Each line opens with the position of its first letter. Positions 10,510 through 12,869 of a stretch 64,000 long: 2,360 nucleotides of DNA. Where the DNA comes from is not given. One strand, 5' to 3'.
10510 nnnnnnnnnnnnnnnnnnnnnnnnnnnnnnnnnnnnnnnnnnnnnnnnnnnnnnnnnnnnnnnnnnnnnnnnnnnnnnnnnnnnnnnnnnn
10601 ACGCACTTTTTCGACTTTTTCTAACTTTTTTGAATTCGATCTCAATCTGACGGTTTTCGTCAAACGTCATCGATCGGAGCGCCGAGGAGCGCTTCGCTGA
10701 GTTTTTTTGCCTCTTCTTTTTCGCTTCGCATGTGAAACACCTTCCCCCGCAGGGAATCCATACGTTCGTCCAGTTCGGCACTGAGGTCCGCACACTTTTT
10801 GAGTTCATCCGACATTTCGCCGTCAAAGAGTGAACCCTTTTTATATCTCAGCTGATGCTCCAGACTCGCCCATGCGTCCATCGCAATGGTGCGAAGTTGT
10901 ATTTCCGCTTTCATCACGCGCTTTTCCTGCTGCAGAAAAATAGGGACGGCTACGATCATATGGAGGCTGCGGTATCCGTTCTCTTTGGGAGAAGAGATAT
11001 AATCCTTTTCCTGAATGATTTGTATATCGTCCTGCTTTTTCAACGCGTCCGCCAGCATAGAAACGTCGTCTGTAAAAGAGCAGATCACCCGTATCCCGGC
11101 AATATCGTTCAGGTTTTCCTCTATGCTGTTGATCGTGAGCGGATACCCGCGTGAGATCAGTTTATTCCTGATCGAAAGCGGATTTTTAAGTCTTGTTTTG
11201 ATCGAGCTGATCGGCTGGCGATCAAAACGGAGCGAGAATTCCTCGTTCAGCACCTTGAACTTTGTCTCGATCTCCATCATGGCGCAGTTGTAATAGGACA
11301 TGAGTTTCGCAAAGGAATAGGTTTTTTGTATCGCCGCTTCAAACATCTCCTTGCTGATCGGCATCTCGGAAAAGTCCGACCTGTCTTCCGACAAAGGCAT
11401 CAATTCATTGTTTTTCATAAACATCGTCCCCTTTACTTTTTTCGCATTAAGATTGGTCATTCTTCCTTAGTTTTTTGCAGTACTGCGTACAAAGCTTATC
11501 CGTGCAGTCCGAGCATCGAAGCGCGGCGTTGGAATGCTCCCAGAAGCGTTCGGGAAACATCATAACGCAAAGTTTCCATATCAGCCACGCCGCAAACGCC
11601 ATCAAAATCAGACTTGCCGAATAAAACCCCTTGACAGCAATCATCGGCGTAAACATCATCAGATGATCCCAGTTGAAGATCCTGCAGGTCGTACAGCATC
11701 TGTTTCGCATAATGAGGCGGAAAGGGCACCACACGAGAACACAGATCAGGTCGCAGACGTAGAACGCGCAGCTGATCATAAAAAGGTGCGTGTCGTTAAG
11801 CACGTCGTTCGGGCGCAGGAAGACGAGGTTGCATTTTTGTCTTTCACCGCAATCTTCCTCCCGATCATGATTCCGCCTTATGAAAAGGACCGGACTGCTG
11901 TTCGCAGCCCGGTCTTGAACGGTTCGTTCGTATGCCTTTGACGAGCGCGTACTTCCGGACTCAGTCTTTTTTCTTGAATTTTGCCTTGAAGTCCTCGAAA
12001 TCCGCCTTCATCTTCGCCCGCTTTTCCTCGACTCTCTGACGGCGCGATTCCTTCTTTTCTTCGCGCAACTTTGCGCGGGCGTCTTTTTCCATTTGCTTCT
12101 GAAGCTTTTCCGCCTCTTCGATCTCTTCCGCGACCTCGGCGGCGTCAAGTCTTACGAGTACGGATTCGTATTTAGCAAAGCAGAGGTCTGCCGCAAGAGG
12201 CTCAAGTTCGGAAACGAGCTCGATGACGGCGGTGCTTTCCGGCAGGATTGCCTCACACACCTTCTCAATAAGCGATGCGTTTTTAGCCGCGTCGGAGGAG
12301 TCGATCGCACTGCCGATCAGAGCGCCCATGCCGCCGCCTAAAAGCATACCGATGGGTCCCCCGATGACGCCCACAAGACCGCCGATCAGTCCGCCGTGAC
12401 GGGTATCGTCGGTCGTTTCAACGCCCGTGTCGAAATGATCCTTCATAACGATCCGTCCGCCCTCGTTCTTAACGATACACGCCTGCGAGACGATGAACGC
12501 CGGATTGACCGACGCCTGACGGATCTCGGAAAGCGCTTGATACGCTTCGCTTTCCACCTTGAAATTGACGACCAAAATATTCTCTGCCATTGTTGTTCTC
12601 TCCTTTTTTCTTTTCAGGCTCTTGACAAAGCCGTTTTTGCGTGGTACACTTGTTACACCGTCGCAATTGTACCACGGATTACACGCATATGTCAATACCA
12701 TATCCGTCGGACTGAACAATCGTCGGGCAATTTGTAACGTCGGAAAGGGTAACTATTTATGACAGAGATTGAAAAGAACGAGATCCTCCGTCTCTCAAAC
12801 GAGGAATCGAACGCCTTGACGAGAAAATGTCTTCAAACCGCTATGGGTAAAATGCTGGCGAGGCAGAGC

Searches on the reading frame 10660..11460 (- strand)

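Call 67: search_protein_families(library=pfam, proteins=[window:10660-11460:-], max_evalue=0.001)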
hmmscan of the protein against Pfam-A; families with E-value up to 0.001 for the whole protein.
window:10660-11460:- (266 aa): 1 family
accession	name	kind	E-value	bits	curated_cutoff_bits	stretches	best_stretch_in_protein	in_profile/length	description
PF04607.23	RelA_SpoT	-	2.1e-32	112.2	27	1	89-209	1-111/113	Region found in RelA / SpoT proteins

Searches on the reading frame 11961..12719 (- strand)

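Call 67: search_protein_families(library=pfam, proteins=[window:11961-12719:-], max_evalue=0.001)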
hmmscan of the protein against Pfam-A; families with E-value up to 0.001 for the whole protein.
window:11961-12719:- (252 aa): 1 family
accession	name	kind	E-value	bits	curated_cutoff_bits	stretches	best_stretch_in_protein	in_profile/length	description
PF06897.17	DUF1269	-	5.6e-06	27.1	26.9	1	108-193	3-87/100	Protein of unknown function (DUF1269)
